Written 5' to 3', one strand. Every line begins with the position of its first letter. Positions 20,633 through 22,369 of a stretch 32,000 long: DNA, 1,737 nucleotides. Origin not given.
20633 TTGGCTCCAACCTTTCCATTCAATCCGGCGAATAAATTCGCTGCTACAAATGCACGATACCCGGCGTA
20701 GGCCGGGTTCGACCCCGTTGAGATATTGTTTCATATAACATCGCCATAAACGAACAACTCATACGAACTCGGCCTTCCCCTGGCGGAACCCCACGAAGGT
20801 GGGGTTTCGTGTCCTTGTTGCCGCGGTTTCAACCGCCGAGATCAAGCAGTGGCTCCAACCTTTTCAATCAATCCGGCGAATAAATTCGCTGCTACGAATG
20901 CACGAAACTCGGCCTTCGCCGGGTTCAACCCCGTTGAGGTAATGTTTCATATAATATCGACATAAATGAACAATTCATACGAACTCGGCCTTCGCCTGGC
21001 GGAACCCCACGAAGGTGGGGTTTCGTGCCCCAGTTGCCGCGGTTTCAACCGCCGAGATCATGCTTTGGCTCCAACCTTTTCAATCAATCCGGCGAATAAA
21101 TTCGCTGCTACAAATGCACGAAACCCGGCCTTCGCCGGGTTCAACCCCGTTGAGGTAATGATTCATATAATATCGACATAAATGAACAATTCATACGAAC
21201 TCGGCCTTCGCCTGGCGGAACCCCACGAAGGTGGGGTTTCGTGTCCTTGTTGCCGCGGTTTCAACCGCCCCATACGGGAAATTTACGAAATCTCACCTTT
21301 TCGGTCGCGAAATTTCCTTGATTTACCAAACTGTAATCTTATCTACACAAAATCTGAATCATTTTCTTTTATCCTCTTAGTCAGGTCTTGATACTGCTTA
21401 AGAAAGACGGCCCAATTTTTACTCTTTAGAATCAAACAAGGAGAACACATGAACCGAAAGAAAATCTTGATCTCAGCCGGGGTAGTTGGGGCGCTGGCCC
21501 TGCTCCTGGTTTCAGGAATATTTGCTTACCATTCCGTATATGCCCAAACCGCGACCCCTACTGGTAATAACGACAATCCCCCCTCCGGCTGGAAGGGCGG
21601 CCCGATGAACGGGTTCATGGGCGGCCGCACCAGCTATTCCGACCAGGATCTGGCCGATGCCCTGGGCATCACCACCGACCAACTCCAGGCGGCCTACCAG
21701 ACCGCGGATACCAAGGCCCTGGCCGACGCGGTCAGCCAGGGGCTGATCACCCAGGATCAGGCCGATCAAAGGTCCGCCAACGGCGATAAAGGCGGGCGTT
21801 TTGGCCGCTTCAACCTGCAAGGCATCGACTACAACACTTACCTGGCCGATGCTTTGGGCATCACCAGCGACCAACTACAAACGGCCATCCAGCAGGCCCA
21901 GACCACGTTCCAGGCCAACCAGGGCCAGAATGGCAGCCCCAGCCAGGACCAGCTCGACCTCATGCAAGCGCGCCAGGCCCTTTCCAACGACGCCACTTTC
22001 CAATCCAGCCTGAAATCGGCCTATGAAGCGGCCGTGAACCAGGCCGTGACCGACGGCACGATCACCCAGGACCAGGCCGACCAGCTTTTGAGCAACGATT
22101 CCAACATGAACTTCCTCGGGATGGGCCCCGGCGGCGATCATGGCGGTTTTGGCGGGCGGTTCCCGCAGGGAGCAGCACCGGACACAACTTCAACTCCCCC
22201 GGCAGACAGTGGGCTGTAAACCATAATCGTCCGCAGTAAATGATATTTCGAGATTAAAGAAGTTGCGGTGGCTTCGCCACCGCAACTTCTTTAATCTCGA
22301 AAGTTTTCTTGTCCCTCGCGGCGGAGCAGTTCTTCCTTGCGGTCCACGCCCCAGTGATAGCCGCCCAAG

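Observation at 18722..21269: About nine copies of a 216-bp multi-hairpin unit in a head-to-tail array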

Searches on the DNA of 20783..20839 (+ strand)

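Call 44: build_rna_model(alignment_id=A3, structure=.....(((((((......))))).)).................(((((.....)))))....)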
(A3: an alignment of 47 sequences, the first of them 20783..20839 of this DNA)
Model R1 built from alignment A3 (47 sequences, 62 columns); structure: as given.
model positions 53; base pairs 12; branch points 1; effective number of sequences 18.78; information 1.047 bits per position. Calibrated on 0.2 Mb of random sequence (short: E-values are rough).
structure used (alignment columns):
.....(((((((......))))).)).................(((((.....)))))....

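Call 45: search_with_rna_model(model_id=R1, source=window, max_evalue=1, filters=off)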
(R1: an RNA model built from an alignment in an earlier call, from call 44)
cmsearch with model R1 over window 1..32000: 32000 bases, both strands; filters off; matches with E-value up to 1: 26.
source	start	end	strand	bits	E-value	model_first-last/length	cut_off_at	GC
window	18861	18915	+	66.6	3e-14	1-53/53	no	0.62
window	20785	20839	+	66.6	3e-14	1-53/53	no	0.62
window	19724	19778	+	65.7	4.8e-14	1-53/53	no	0.64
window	21217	21271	+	65.5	5.5e-14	1-53/53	no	0.64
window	19509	19563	+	65.2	6.4e-14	1-53/53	no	0.62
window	21001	21055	+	64.5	9.3e-14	1-53/53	no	0.65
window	19293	19347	+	62.3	2.9e-13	1-53/53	no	0.64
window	19077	19131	+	59.7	1.2e-12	1-53/53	no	0.64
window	19381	19435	-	59.3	1.5e-12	1-53/53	no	0.56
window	20569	20623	+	58.9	1.9e-12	1-53/53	no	0.62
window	19165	19219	-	58.3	2.5e-12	1-53/53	no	0.58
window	18732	18786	-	57.7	3.4e-12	1-53/53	no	0.56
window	21089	21143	-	57.7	3.4e-12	1-53/53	no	0.56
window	19597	19651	-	55.4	1.2e-11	1-53/53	no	0.62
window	18949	19003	-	52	7.3e-11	1-53/53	no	0.58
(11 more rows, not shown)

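Call 46: search_with_rna_model(model_id=R1, sources=[L001, L002, L003, L004, L005, L006, L007, L008, L009, L010, L011, L012, L018, L019, L026, L027, L032, L034, L037, L042, L049, L056, L058, L060, L064, L067, L068, L070, L071, L072, L073, L077, L083, L084, L089, L092, L094, L095, L099, L030, L031, L035, L039, L044, L055, L028, L086, L097, L050, L091], max_evalue=0.001)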
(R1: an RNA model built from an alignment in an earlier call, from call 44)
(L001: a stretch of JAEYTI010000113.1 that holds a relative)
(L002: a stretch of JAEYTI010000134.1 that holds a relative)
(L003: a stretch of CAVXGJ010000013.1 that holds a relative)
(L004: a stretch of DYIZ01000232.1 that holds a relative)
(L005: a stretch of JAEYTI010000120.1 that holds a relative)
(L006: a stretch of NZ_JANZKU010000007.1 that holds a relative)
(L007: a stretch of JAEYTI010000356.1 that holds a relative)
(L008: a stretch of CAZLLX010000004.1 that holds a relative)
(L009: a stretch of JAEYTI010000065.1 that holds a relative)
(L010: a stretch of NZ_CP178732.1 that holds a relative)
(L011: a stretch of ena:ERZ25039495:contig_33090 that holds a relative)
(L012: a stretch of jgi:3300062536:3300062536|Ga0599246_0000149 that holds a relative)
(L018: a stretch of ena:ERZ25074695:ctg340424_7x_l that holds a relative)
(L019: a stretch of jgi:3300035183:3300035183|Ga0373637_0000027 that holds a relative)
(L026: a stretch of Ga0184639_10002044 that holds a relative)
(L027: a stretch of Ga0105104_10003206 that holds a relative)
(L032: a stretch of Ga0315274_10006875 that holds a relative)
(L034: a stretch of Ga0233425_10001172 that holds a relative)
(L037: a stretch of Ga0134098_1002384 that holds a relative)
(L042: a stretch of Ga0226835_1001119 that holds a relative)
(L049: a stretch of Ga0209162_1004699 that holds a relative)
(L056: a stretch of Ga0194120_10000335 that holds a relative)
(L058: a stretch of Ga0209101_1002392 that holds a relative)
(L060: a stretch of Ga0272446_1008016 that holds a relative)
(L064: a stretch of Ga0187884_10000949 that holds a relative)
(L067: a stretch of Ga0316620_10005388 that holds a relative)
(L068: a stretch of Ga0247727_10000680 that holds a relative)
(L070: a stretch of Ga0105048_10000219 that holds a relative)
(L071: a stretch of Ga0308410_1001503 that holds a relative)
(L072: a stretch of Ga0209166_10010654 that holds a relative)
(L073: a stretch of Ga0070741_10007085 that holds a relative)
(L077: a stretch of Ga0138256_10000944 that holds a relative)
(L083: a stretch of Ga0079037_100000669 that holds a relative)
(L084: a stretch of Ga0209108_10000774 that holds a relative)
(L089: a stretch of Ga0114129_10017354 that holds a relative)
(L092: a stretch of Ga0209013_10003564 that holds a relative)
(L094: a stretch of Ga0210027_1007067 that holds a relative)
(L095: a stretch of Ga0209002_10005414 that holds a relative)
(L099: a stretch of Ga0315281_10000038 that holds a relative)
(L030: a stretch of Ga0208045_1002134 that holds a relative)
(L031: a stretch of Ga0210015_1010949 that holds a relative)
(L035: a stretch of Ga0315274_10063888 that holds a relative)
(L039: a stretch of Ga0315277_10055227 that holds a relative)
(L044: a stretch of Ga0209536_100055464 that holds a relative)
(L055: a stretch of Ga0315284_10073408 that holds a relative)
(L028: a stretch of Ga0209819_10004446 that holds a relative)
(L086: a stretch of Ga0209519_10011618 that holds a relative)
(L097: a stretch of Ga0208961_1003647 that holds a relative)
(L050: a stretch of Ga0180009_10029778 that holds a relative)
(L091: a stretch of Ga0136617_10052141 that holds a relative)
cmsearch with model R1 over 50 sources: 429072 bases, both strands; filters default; matches with E-value up to 0.001: 231.
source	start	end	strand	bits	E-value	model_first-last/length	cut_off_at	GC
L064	6452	6506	+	68.6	1.4e-13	1-53/53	no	0.64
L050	1458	1509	+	67.5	2.5e-13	1-53/53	no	0.6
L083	4571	4624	+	66.8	3.6e-13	1-53/53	no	0.5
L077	5935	5986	-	66.5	4.4e-13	1-53/53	no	0.63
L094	782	833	+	65.9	5.8e-13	1-53/53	no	0.6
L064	5931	5985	-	65.6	6.8e-13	1-53/53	no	0.67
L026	6498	6552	+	65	9.3e-13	1-53/53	no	0.65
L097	2159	2210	+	64.9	9.9e-13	1-53/53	no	0.65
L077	6501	6552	+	63.8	1.8e-12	1-53/53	no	0.54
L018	9931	9982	+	63.5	2.1e-12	1-53/53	no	0.48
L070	5886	5937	-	63.4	2.3e-12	1-53/53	no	0.5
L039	3633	3685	-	63.2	2.5e-12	1-53/53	no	0.6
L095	675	727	+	63.2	2.5e-12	1-53/53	no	0.58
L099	6475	6526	+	63.1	2.6e-12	1-53/53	no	0.62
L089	4050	4101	+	63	2.8e-12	1-53/53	no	0.65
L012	7186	7240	+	62.9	2.8e-12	1-53/53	no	0.55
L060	5729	5780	-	62.9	2.9e-12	1-53/53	no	0.63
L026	5923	5977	+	62.8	3.1e-12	1-53/53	no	0.53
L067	2220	2272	-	62.6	3.4e-12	1-53/53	no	0.6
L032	75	129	+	62.3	4e-12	1-53/53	no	0.55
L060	5612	5663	-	62.3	4.1e-12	1-53/53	no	0.62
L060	6536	6587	-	62.3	4.1e-12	1-53/53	no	0.62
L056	6443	6495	-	62.1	4.5e-12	1-53/53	no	0.57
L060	6326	6377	-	61.9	4.9e-12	1-53/53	no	0.6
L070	6493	6544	+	61.9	5e-12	1-53/53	no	0.5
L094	736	787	-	61.8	5.3e-12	1-53/53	no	0.6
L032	217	271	+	61.8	5.3e-12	1-53/53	no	0.53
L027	3197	3251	-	61.7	5.5e-12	1-53/53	no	0.56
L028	2927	2981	-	61.7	5.5e-12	1-53/53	no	0.56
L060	6653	6705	-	61.4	6.6e-12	1-53/53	no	0.64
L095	613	666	-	61.2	7.2e-12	1-53/53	no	0.59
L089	3538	3589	-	60.6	9.8e-12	1-53/53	no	0.63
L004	1183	1236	-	60.6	1e-11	1-53/53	no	0.57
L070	6430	6481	-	60.5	1.1e-11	1-53/53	no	0.5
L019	9933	9986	+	60.3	1.2e-11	1-53/53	no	0.57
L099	5932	5983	+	60.2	1.3e-11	1-53/53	no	0.58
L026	6434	6488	-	60.2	1.3e-11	1-53/53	no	0.64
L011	9008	9061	-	60.1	1.3e-11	1-53/53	no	0.59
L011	9152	9205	-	60.1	1.3e-11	1-53/53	no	0.59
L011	9440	9493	-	60.1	1.3e-11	1-53/53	no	0.59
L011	9062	9116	+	60.1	1.3e-11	1-53/53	no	0.58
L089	816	867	-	60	1.3e-11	1-53/53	no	0.58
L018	9878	9929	-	59.9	1.4e-11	1-53/53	no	0.54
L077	6437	6488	-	59.9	1.4e-11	1-53/53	no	0.48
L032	787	841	-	59.8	1.5e-11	1-53/53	no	0.53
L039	4182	4233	+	59.5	1.8e-11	1-53/53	no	0.6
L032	843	898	+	59.5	1.8e-11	1-53/53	no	0.57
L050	1407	1458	-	59.4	1.8e-11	1-53/53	no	0.56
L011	9728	9781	-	59.3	2e-11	1-53/53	no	0.57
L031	1851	1904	+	59.2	2.1e-11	1-53/53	no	0.54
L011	8918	8972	+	59.2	2.1e-11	1-53/53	no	0.58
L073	6475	6528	-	58.9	2.4e-11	1-53/53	no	0.57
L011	9350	9404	+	58.9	2.5e-11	1-53/53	no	0.6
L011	9494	9548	+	58.8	2.6e-11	1-53/53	no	0.56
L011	9782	9836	+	58.8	2.6e-11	1-53/53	no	0.56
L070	5932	5983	+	58.7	2.7e-11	1-53/53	no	0.6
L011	10434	10488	+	58.7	2.8e-11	1-53/53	no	0.6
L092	43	97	+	58.7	2.8e-11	1-53/53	no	0.6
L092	815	869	+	58.7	2.8e-11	1-53/53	no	0.6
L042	5719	5773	-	58.5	3e-11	1-53/53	no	0.64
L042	5799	5853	-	58.5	3e-11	1-53/53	no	0.64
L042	5879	5933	-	58.5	3e-11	1-53/53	no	0.64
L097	1411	1462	-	58.4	3.2e-11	1-53/53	no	0.56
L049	770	823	-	58.4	3.2e-11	1-53/53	no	0.65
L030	3940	3993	+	58.3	3.3e-11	1-53/53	no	0.67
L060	9246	9297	+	58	4e-11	1-53/53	no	0.67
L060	8482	8533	-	58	4e-11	1-53/53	no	0.63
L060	8569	8620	-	58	4e-11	1-53/53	no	0.63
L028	3425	3480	-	57.9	4.2e-11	1-53/53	no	0.64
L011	8864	8917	-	57.8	4.3e-11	1-53/53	no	0.57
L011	9296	9349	-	57.8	4.3e-11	1-53/53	no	0.57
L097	1619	1670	-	57.6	4.9e-11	1-53/53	no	0.56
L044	3566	3619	+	57.5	5.1e-11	1-53/53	no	0.52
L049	52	105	-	57.5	5.2e-11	1-53/53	no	0.67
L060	8622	8674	+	57.5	5.3e-11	1-53/53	no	0.7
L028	3519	3574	+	57.4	5.5e-11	1-53/53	no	0.68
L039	3575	3626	+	57.2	6e-11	1-53/53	no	0.62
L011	9918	9971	-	57.2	6e-11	1-53/53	no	0.46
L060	6243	6295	-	57.1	6.3e-11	1-53/53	no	0.64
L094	256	307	-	56.9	7.1e-11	1-53/53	no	0.58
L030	4162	4215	+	56.7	7.9e-11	1-53/53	no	0.67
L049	712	765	+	56.7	8e-11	1-53/53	no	0.54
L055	31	85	-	56.7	8e-11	1-53/53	no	0.53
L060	6706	6758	+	56.6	8.2e-11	1-53/53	no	0.64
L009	357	408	+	56.6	8.3e-11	1-53/53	no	0.6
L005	5064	5115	-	56.6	8.4e-11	1-53/53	no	0.58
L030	4864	4917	+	56.3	1e-10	1-53/53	no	0.52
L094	153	204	-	56.3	1e-10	1-53/53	no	0.58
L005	5137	5188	+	56.2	1e-10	1-53/53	no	0.54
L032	3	57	-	56.1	1.1e-10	1-53/53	no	0.53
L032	145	199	-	56.1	1.1e-10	1-53/53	no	0.53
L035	3351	3404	+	56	1.2e-10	1-53/53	no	0.54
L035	3190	3244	-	55.8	1.2e-10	1-53/53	no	0.6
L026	5857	5911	-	55.8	1.3e-10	1-53/53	no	0.64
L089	4233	4284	+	55.7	1.4e-10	1-53/53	no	0.63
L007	4533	4584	+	55.6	1.4e-10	1-53/53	no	0.62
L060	4136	4188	-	55.5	1.5e-10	1-53/53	no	0.55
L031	1799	1852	-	55.4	1.5e-10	1-53/53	no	0.52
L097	1306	1357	-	55.4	1.6e-10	1-53/53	no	0.56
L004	1233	1286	+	55.3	1.6e-10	1-53/53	no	0.61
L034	2223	2277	-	55.1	1.9e-10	1-53/53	no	0.62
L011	9584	9637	-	54.9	2.1e-10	1-53/53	no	0.57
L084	6458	6510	+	54.9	2.1e-10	1-53/53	no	0.6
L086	860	912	+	54.9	2.1e-10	1-53/53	no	0.6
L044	3027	3081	-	54.8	2.1e-10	1-53/53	no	0.53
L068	5926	5980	-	54.8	2.2e-10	1-53/53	no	0.53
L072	4004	4061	+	54.8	2.2e-10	1-53/53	no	0.66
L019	9868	9923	-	54.4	2.6e-10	1-53/53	no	0.64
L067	2721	2772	+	54.4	2.6e-10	1-53/53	no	0.56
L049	655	708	-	54.4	2.7e-10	1-53/53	no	0.63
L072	3872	3929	+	54.1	3.1e-10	1-53/53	no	0.67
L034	2117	2171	-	53.9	3.6e-10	1-53/53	no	0.58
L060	6378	6430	+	53.9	3.6e-10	1-53/53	no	0.68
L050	859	912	-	53.8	3.6e-10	1-53/53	no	0.69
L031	1129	1183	-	53.8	3.7e-10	1-53/53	no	0.56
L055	101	155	+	53.8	3.7e-10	1-53/53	no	0.55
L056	6504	6557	+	53.4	4.6e-10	1-53/53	no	0.61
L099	6428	6480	-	53.3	4.7e-10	1-53/53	no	0.55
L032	715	770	+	53.3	4.9e-10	1-53/53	no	0.55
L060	9192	9244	-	53.2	5e-10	1-53/53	no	0.72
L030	3776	3830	-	53.1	5.2e-10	1-53/53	no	0.62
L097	1352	1404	+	52.8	6.3e-10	1-53/53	no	0.55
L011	9638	9692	+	52.8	6.5e-10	1-53/53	no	0.6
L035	3923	3976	+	52.6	7e-10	1-53/53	no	0.5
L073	5886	5938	-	52.6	7.2e-10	1-53/53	no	0.47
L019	10446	10502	+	52.4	7.8e-10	1-53/53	no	0.56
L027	3786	3841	+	52.1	8.9e-10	1-53/53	no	0.61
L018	10472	10523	+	51.7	1.1e-09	1-53/53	no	0.5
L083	4029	4082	-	51.6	1.2e-09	1-53/53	no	0.48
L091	728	781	-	51.6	1.2e-09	1-53/53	no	0.59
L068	6640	6694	+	51.5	1.3e-09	1-53/53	no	0.55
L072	3685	3741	-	51.3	1.4e-09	1-53/53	no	0.67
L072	3785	3841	-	51.1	1.5e-09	1-53/53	no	0.68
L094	94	146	+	51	1.6e-09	1-53/53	no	0.6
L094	199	251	+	51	1.6e-09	1-53/53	no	0.6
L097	1562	1614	+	51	1.6e-09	1-53/53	no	0.6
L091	1230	1283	+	50.6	2.1e-09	1-53/53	no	0.57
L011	9206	9260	+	50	2.7e-09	1-53/53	no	0.55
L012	13327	13381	+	49.7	3.3e-09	1-53/53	no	0.65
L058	6644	6696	+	49.6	3.4e-09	1-53/53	no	0.64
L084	5903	5955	+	49.6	3.4e-09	1-53/53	no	0.58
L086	305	357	+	49.6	3.4e-09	1-53/53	no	0.58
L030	4109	4163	-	49.2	4.4e-09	1-53/53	no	0.56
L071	836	888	+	49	4.8e-09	1-53/53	no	0.64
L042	6576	6630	+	48.9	5.1e-09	1-53/53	no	0.51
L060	8395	8446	-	48.9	5.1e-09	1-53/53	no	0.6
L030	3888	3942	-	48.6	5.9e-09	1-53/53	no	0.58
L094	48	99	-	48.4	6.7e-09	1-53/53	no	0.6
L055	655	710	+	48.3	7e-09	1-53/53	no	0.52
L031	1234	1288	-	48.2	7.3e-09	1-53/53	no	0.55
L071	781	833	-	48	7.9e-09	1-53/53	no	0.6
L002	1302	1354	+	48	8.2e-09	1-53/53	no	0.64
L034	2314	2368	-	47.9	8.4e-09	1-53/53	no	0.6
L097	1516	1567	-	47.3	1.2e-08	1-53/53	no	0.62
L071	70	122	+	47.1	1.3e-08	1-53/53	no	0.62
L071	186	238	+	47.1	1.3e-08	1-53/53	no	0.62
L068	6501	6555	+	46.6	1.7e-08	1-53/53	no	0.51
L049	825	878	+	46.6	1.7e-08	1-53/53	no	0.56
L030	3829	3884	+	46.6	1.7e-08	1-53/53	no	0.7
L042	6425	6479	-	46.5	1.8e-08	1-53/53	no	0.51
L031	1181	1236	+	46.5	1.8e-08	1-53/53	no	0.61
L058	5880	5932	-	46.3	2e-08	1-53/53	no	0.57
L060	6588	6640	+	45.9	2.5e-08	1-53/53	no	0.72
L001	6005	6057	+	45.8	2.6e-08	1-53/53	no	0.6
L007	4396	4448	-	45.6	3e-08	1-53/53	no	0.6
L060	6471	6523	+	45.6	3e-08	1-53/53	no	0.7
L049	106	159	+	45.5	3.1e-08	1-53/53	no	0.61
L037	2924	2979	-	45.4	3.3e-08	1-53/53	no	0.66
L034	2167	2222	+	45.2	3.6e-08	1-53/53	no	0.55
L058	6528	6580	+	44.9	4.2e-08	1-53/53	no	0.66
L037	2717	2772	-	44.5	5.1e-08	1-53/53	no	0.64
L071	15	67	-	44.5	5.2e-08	1-53/53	no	0.64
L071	131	183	-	44.5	5.2e-08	1-53/53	no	0.64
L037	1271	1326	-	44.4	5.5e-08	1-53/53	no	0.64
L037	1449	1504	-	44.4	5.5e-08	1-53/53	no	0.64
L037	3055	3110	+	44.4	5.6e-08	1-53/53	no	0.64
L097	1457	1509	+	44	6.7e-08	1-53/53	no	0.53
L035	3243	3294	+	43.9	7.3e-08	1-53/53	no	0.62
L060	5664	5716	+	43.8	7.6e-08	1-53/53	no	0.64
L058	6473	6525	-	43.5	8.7e-08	1-53/53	no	0.66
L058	6708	6760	+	43.5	8.9e-08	1-53/53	no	0.58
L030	3997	4051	-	43.5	9e-08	1-53/53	no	0.53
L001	101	153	-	43.3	9.8e-08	1-53/53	no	0.66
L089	4157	4204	-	43.2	1.1e-07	1-53/53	no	0.56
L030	4219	4273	-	42.8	1.3e-07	1-53/53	no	0.56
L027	3695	3750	-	42.5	1.5e-07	1-53/53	no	0.64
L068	6425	6496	-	42.3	1.7e-07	1-53/53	no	0.53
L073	5943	5995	+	41.8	2.2e-07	1-53/53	no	0.45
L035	3298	3352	-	41.6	2.5e-07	1-53/53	no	0.58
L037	1759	1814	-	41.4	2.8e-07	1-53/53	no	0.64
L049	1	47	+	41.1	3.1e-07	8-53/53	5'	0.57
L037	1684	1739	+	40.9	3.6e-07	1-53/53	no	0.64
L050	908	961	+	40.8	3.7e-07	1-53/53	no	0.59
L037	2642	2697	+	40.7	4e-07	1-53/53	no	0.61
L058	6589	6641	-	40.6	4.2e-07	1-53/53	no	0.66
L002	1171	1223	-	39.7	6.6e-07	1-53/53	no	0.62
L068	6564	6635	-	38.8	1.1e-06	1-53/53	no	0.54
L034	2364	2419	+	38.6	1.2e-06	1-53/53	no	0.55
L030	4272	4334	+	38.6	1.2e-06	1-53/53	no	0.67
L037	3131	3186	-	38.3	1.4e-06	1-53/53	no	0.64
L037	1373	1429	+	38.1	1.6e-06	1-53/53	no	0.6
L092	130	183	-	38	1.6e-06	1-53/53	no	0.46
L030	4806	4859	-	37.8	1.8e-06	1-53/53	no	0.59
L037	1094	1149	-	37.3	2.4e-06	1-53/53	no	0.64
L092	751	804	-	36.8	3.2e-06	1-53/53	no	0.48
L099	5874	5937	-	36.6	3.6e-06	1-53/53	no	0.53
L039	3685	3736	+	36.4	3.8e-06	1-53/53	no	0.62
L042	5931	5984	+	36.4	3.9e-06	1-53/53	no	0.54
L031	1285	1347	+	35.8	5.4e-06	1-53/53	no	0.68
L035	3855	3917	-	35.6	5.9e-06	1-53/53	no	0.65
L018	10419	10466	-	35.2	7.4e-06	1-53/53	no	0.54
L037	2848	2903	+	34.8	9.1e-06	1-53/53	no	0.61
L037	1862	1917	+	34.4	1.1e-05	1-53/53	no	0.59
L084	5844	5902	-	33.4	1.9e-05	1-53/53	no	0.69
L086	246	304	-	33.4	1.9e-05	1-53/53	no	0.69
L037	3410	3465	+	33.2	2.2e-05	1-53/53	no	0.62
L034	2854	2931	-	33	2.4e-05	1-53/53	no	0.58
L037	3234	3289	+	32.6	2.9e-05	1-53/53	no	0.61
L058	5935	5987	+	32.6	3e-05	1-53/53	no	0.68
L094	1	41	+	32.5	3.1e-05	13-53/53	5'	0.59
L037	1196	1252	+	31.9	4.3e-05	1-53/53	no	0.56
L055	713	766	+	31.5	5.3e-05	1-53/53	no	0.48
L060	8535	8588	+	30.8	7.8e-05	1-53/53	no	0.7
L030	4050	4105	+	30.2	0.00011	1-53/53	no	0.66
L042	6476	6516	+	29.7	0.00014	1-53/53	no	0.51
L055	165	211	+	29.5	0.00015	1-53/53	no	0.38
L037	1580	1635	-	29.5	0.00016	1-53/53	no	0.59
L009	220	269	-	29.3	0.00017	1-53/53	no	0.56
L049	621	674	+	28.4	0.00027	1-53/53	no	0.56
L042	6539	6579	-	28.3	0.00029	1-53/53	no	0.49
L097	2106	2155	-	26.9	0.00063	1-53/53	no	0.56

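Call 84: search_with_rna_model(model_id=R1, sources=[L100, L101], max_evalue=1, filters=off, show_alignments=3)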
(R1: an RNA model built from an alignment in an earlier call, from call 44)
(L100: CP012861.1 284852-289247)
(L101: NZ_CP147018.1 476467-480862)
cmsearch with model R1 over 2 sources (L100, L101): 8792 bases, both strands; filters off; matches with E-value up to 1: 1.
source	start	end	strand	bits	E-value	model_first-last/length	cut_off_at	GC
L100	1786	1818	-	5.9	0.91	1-53/53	no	0.61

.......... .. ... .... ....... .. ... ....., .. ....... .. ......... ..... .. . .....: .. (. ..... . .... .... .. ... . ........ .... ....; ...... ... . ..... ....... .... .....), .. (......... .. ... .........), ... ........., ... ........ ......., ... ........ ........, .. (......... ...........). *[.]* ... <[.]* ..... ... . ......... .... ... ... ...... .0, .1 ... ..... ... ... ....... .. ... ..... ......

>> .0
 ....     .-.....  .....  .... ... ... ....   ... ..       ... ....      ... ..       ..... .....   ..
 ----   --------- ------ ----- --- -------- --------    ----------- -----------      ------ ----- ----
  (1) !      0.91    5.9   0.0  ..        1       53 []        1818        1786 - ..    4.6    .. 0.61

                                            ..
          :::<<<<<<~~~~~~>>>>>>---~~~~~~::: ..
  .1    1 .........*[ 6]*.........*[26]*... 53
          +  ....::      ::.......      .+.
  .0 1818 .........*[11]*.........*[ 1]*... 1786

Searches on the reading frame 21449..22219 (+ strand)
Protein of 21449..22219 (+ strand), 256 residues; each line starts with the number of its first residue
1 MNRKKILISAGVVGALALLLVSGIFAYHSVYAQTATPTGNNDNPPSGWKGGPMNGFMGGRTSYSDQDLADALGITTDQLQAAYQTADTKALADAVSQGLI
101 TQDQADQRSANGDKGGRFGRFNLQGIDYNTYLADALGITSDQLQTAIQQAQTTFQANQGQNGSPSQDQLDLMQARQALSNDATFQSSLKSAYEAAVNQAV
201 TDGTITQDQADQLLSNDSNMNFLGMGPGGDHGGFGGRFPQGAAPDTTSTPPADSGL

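Call 5: search_protein_families(library=pfam, proteins=[window:21449-22219:+])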
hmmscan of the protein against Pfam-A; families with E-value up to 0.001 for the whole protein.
window:21449-22219:+ (256 aa): 1 family
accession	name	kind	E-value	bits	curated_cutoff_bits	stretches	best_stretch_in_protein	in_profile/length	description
PF10925.13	DUF2680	-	0.00044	20.7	25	0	95-114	28-47/57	Protein of unknown function (DUF2680)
